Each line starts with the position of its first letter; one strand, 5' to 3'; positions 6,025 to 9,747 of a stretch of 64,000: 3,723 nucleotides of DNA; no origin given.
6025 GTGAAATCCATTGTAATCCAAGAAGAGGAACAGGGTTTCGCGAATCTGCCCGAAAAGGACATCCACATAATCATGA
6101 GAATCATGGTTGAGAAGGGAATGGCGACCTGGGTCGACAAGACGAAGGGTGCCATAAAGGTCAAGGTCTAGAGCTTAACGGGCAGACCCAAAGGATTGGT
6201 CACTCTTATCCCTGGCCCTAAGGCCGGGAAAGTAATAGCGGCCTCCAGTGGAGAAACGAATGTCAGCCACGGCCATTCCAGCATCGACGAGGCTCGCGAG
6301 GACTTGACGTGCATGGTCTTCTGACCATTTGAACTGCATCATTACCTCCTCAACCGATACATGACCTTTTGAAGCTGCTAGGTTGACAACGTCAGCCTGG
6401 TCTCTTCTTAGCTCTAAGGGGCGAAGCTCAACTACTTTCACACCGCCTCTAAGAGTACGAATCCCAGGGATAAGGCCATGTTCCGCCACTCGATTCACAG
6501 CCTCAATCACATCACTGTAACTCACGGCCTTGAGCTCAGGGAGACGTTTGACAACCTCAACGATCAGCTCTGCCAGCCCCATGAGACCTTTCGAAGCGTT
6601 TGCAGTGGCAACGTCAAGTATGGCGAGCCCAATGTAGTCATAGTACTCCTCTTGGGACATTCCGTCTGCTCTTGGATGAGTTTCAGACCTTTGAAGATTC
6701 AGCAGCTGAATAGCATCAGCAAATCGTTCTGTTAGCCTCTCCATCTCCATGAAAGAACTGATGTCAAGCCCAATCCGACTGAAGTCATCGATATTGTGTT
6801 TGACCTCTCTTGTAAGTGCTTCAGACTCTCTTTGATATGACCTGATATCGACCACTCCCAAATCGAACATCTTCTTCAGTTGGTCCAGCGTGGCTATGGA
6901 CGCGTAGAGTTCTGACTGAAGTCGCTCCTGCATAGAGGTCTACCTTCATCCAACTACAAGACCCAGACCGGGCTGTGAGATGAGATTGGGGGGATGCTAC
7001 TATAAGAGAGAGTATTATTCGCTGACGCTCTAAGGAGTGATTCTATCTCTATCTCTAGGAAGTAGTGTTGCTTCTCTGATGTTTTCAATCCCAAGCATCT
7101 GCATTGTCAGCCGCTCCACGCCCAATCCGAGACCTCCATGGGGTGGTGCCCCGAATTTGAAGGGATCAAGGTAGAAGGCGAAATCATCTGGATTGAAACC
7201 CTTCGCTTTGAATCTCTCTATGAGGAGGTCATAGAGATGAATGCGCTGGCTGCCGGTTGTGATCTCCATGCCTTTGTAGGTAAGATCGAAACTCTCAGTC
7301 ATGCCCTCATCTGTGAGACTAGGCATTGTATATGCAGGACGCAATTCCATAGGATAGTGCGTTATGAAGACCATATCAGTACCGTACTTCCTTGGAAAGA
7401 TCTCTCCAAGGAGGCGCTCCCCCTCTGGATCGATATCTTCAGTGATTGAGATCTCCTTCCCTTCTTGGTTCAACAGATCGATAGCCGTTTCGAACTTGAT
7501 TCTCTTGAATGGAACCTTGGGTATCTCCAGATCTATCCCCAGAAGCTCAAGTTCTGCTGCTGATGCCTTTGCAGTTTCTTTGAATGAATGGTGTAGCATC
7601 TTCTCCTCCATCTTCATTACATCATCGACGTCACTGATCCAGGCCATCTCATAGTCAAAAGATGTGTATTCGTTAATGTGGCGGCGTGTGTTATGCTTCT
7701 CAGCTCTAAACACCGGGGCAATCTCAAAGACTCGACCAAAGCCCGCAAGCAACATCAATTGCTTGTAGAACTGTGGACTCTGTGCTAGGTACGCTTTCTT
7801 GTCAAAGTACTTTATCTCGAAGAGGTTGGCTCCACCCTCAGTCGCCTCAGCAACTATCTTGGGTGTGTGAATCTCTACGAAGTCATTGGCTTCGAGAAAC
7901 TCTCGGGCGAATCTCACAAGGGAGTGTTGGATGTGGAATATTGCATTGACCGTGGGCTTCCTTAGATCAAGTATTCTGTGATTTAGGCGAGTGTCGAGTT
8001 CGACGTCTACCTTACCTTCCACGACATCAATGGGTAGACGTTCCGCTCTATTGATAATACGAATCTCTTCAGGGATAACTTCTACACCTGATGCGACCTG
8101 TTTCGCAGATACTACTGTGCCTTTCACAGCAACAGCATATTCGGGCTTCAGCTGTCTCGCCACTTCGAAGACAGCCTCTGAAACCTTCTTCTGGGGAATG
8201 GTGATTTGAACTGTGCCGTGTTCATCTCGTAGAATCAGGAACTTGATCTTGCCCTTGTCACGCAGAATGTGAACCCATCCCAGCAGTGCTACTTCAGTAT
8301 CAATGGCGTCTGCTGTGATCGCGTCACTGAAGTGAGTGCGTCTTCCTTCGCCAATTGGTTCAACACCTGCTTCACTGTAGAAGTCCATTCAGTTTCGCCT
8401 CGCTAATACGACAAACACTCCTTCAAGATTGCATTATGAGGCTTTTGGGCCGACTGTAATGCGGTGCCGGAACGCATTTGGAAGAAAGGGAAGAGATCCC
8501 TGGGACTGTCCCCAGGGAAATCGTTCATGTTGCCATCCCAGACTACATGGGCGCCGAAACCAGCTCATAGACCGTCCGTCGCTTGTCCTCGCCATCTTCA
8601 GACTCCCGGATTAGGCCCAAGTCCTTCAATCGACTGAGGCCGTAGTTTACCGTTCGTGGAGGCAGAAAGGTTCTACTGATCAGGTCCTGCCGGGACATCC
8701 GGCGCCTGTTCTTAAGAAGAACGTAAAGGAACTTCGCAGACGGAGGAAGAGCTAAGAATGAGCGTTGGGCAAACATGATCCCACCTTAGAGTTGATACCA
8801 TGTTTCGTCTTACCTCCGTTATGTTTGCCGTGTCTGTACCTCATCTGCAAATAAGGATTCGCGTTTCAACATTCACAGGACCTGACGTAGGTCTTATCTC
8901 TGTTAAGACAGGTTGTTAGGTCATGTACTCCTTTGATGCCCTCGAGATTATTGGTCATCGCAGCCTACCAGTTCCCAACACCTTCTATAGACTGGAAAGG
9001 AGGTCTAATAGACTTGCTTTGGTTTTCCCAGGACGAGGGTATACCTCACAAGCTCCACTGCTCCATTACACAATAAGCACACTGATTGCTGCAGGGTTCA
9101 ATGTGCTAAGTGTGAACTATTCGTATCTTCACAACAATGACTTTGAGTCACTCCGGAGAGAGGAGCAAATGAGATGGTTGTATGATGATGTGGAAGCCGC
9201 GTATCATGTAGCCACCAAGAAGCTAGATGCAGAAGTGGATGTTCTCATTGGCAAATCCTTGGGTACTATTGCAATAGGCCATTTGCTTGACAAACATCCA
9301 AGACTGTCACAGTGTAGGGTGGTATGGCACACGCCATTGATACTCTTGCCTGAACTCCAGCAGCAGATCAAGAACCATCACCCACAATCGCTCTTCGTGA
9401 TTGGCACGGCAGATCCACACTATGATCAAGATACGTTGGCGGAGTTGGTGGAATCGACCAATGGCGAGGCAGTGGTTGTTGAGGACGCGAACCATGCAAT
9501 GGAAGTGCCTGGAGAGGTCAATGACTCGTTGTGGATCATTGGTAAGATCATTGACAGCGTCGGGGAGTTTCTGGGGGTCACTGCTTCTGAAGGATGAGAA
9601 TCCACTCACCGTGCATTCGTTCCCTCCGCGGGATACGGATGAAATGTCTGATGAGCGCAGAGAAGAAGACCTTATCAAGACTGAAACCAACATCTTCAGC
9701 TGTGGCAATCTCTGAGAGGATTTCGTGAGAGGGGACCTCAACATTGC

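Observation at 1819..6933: Compact eukaryote-type ESCRT locus: CHMP2-like ESCRT-III, Vps4, Vps25 and Vps22 side by side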

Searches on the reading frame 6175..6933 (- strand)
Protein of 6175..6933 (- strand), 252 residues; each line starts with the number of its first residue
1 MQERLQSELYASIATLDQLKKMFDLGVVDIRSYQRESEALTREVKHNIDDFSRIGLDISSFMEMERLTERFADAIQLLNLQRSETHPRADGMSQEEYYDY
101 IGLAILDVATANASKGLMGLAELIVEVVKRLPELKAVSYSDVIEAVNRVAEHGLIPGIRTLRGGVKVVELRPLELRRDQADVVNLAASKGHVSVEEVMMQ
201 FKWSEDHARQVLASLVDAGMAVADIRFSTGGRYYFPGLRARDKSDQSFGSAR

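Call 3: search_protein_families(library=pfam, proteins=[window:6175-6933:-], max_evalue=1)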
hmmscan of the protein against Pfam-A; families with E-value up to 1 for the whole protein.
window:6175-6933:- (252 aa): 5 families
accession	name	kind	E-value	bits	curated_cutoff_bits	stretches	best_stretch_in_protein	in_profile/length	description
PF04157.22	EAP30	-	4.7e-14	53.1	26.8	1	70-224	44-218/219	EAP30/Vps36 family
PF16365.12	EutK_C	-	0.0042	17.5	27.5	1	186-219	9-42/52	Ethanolamine utilization protein EutK C-terminus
PF08220.18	HTH_DeoR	-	0.028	14.6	21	1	182-220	5-43/57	DeoR-like helix-turn-helix domain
PF03997.17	VPS28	-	0.062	13.5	24.5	1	7-79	2-74/188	VPS28 protein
PF19187.6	HTH_PafC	-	0.083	13.2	32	1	180-221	7-48/115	PafC helix-turn-helix domain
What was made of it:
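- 6175..6933 (-): g5: Vps22/EAP30 (ESCRT-II), 252 aa. An N-terminal Vps28-like helical hairpin (steadiness box) is followed by a helix and two winged helices. It is convergent with vps25 and co-directional with the upstream aspS. Pfam EAP30 53.1 bits, above threshold 26.8; weak VPS28 hit at residues 7-79, E 0.062 (call 3).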

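Call 4: search_protein_families(library=ncbifam, proteins=[window:6175-6933:-], max_evalue=1)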
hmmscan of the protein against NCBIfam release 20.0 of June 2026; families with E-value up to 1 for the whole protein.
window:6175-6933:- (252 aa): 3 families
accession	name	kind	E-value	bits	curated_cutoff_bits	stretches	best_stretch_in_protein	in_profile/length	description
NF006146.0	PRK08295.1-3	equivalog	0.024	14.2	414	1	20-67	168-214/218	RNA polymerase factor sigma-70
NF047719.1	SCO6745_fam_HTH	subfamily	0.062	12.9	120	1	158-231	150-222/263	SCO6745 family protein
NF053609.1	Sul12a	equivalog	0.077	13.2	150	1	175-220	3-48/103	Sul12a family chromatin-organizing protein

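Call 22: search_solved_structures(query=window:6175-6933:-, max_evalue=1, show_alignments=1)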
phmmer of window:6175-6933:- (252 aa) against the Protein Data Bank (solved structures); distinct sequences matched with E-value up to 1: 2.
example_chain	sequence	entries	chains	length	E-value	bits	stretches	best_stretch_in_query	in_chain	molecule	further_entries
3cuq_A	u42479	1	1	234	7.1e-15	58.3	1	96-239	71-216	Vacuolar-sorting protein SNF8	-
2zme_A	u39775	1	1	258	9.1e-15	57.9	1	96-239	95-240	Vacuolar-sorting protein SNF8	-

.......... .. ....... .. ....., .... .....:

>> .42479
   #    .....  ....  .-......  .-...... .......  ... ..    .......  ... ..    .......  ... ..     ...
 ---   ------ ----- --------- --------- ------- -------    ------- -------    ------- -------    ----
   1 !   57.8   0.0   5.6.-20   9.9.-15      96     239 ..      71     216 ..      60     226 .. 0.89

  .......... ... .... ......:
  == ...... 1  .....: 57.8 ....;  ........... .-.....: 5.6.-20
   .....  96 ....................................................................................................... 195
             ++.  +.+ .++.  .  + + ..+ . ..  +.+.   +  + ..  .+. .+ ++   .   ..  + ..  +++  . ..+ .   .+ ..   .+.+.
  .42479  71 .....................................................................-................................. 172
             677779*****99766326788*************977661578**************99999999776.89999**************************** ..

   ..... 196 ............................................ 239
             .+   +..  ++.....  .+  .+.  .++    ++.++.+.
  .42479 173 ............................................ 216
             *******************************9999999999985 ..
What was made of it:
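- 6175..6933 (-): Human SNF8 E 7e-15, with no other PDB sequence hit (call 22).
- On ESCRT-II subunit Vps22/EAP30: The only PDB sequence hit is SNF8, at 7e-15 (call 22).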

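Call 53: find_homologous_proteins(query=window:6175-6933:-, max_evalue=0.001)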
Query window:6175-6933:- (252 aa): 137 proteins with E <= 0.001 among 1433 candidates; the best 120 are listed.
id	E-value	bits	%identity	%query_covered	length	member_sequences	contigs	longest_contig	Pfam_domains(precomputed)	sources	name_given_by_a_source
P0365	3.3e-156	535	100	100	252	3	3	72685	PF04157.23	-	-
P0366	8.6e-136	469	87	100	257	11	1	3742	PF04157.23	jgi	jgi:hypothetical protein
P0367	2.2e-125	434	83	97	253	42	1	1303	PF04157.23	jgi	jgi:hypothetical protein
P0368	1.4e-117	409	77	97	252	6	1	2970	PF04157.23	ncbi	-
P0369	2.6e-117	408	78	97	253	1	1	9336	PF04157.23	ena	-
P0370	2.8e-117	408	76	97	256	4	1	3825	PF04157.23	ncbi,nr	ncbi:hypothetical protein EU522_01015 [Candidatus Thorarchaeota archaeon]|nr:MAG: hypothetical prote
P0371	9.7e-117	406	75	99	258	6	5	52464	PF04157.23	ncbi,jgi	ncbi:MAG: hypothetical protein ACXABD_07665 [Candidatus Thorarchaeota archaeon]|jgi:hypothetical pro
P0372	1.3e-116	406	75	100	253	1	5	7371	PF04157.23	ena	-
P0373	1.5e-116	406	77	97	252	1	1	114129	PF04157.23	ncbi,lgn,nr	ncbi:MAG: hypothetical protein JW779_12735 [Candidatus Thorarchaeota archaeon]|nr:hypothetical prote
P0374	2.1e-116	405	75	99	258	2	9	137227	PF04157.23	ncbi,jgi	ncbi:MAG: hypothetical protein ACXABZ_00235 [Candidatus Thorarchaeota archaeon]|jgi:hypothetical pro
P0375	3.2e-116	405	75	100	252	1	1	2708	PF04157.23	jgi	jgi:hypothetical protein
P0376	7.9e-116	403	77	97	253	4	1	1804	PF04157.23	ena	-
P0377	8.1e-116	403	75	100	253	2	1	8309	PF04157.23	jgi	-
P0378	8.5e-116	403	77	97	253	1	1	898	PF04157.23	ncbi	-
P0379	9.5e-116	403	75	100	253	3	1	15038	PF04157.23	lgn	-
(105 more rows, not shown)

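Call 63: predict_structure(alignment_id=A2)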
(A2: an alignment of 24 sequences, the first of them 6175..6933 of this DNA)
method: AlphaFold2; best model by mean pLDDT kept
length: 252 residues; sequences in the alignment: 24
mean_pLDDT: 76.8   pTM: 0.40
mean pLDDT of the five models: 76.8, 75.6, 73.9, 73.1, 72.4
residues with pLDDT >= 90: 24; 70-90: 174; 50-70: 32; < 50: 22
segments of 3 or more residues with pLDDT < 50: 82-88, 240-252
pLDDT, mean of each block of 10 residues (from residue 1): 84 91 90 89 88 82 85 82 47 75 82 80 86 75 82 74 76 69 78 86 87 74 61 66 37 36
secondary structure, 60 per line:
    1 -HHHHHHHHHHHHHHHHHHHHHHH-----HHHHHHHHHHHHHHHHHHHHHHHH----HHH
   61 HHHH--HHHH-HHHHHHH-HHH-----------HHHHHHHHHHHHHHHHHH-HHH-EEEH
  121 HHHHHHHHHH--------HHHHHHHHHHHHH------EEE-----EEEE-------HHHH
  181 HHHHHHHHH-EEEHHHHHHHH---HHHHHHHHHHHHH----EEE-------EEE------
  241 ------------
elements in order: H2-24 H30-53 H58-64 H67-70 H72-78 H94-111 E117-119 H120-130 H139-151 E158-160 E166-169 H177-189 E191-193 H194-201 H205-217 E222-224 E232-234
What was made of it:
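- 6175..6933 (-): AF2 model: H2-24/H30-53 hairpin at pLDDT ~90, then WH1 and WH2 (call 63).
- On ESCRT-II subunit Vps22/EAP30: The model shows a confident hairpin, H2-24/H30-53 (call 63).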

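Call 65: fold_search(model_id=the predicted structure, library=pdb)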
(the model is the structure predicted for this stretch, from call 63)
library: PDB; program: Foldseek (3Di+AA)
matches with E <= 10: 1436; with E <= 0.001: 5
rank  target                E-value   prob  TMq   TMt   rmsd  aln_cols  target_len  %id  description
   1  3cuq_A                9.7e-09  1.00  0.29  0.33  17.3       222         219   22  Integrated structural and functional model of the human ESCRT-II complex (released 2008-11-04)
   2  2zme_A                1.3e-08  1.00  0.29  0.34  15.0       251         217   22  Integrated structural and functional model of the human ESCRT-II complex (released 2008-11-04)
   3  1u5t_A                6.1e-06  1.00  0.29  0.34  15.3       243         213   15  Structure of the ESCRT-II endosomal trafficking complex (released 2004-09-21)
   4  2zme_B                1.6e-05  1.00  0.28  0.32  15.6       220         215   18  Integrated structural and functional model of the human ESCRT-II complex (released 2008-11-04)
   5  3cuq_B                9.6e-05  1.00  0.29  0.35  15.9       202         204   20  Integrated structural and functional model of the human ESCRT-II complex (released 2008-11-04)
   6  1u5t_B                6.8e-03  1.00  0.28  0.40  16.9       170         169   16  Structure of the ESCRT-II endosomal trafficking complex (released 2004-09-21)
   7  8ohd_A                6.8e-03  0.92  0.21  0.09  16.9       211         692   16  60S ribosomal subunit bound to the E3-UFM1 complex - state 3 (native) (released 2024-02-21)
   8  9zd6_B                7.2e-03  0.99  0.24  0.17  16.9       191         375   20  Bacterial interstrand DNA crosslink glycosylase AlkX/YcaQ bound to DNA (released 2026-01-14)
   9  5u8j_A                7.5e-03  1.00  0.24  0.34   8.6       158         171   11  Crystal structure of a protein of unknown function ECL_02571 involved in membrane biogenesis from Enterobacter cloacae (released 2017-01-18)
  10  8cli_A                7.9e-03  0.99  0.21  0.11  20.7       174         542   17  TFIIIC TauB-DNA monomer (released 2023-06-21)
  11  9zd6_A                8.4e-03  0.99  0.24  0.16  16.9       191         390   20  Bacterial interstrand DNA crosslink glycosylase AlkX/YcaQ bound to DNA (released 2026-01-14)
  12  8b9x_B                1.4e-02  0.92  0.22  0.22  15.2       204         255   15  Chimeric protein of human UFM1 E3 ligase, UFL1, and DDRGK1 (released 2023-10-25)
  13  5u8j_C                1.5e-02  1.00  0.25  0.34   8.6       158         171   12  Crystal structure of a protein of unknown function ECL_02571 involved in membrane biogenesis from Enterobacter cloacae (released 2017-01-18)
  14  5vyv_A                2.4e-02  0.99  0.25  0.35   8.7       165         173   14  Crystal structure of a protein of unknown function YceH/ECK1052 involved in membrane biogenesis from Escherichia coli (released 2017-06-07)
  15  8iue_P                2.5e-02  0.98  0.23  0.20  14.9       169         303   14  RNA polymerase III pre-initiation complex melting complex 1 (released 2023-05-24)
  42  6vme_X                1.5e-01  1.00  0.28  0.67   5.3        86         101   22  Human ESCRT-I heterotetramer headpiece (released 2020-05-20)
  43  6vme_V                1.5e-01  1.00  0.28  0.64   5.1        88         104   20  Human ESCRT-I heterotetramer headpiece (released 2020-05-20)
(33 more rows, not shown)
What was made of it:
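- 6175..6933 (-): Foldseek: Vps22 3cuq_A 9.7e-9, then Vps36 chains; ESCRT-I headpiece 6vme TMt 0.64-0.67 at E 0.15 (call 65).
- On ESCRT-II subunit Vps22/EAP30: Foldseek ranks Vps22 chains (9.7e-9, 1.3e-8, 6e-6) above Vps36 chains (1.6e-5 to 7e-3) (call 65). ESCRT-I headpiece 6vme TMt 0.64-0.67 but E 0.15 (call 65).
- The ESCRT-I headpiece fold match has E 0.15 (call 65).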

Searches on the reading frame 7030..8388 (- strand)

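Call 11: search_protein_families(library=pfam, proteins=[window:7030-8388:-], max_evalue=0.001)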
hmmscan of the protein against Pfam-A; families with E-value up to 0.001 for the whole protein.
window:7030-8388:- (452 aa): 2 families
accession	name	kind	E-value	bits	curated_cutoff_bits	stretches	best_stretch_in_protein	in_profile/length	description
PF00152.25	tRNA-synt_2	-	1.1e-90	304.3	25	1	132-446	3-307/308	tRNA synthetases class II (D, K and N)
PF01336.31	tRNA_anti-codon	-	4.1e-14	52.7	27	1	33-112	1-75/75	OB-fold nucleic acid binding domain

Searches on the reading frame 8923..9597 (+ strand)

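Call 11: search_protein_families(library=pfam, proteins=[window:8923-9597:+], max_evalue=0.001)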
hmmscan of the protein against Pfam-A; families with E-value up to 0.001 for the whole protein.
window:8923-9597:+ (224 aa): 1 family
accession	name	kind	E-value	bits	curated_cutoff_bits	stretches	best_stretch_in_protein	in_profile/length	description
PF20408.4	Abhydrolase_11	-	1.1e-06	28.9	27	1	37-196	10-170/193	Alpha/beta hydrolase domain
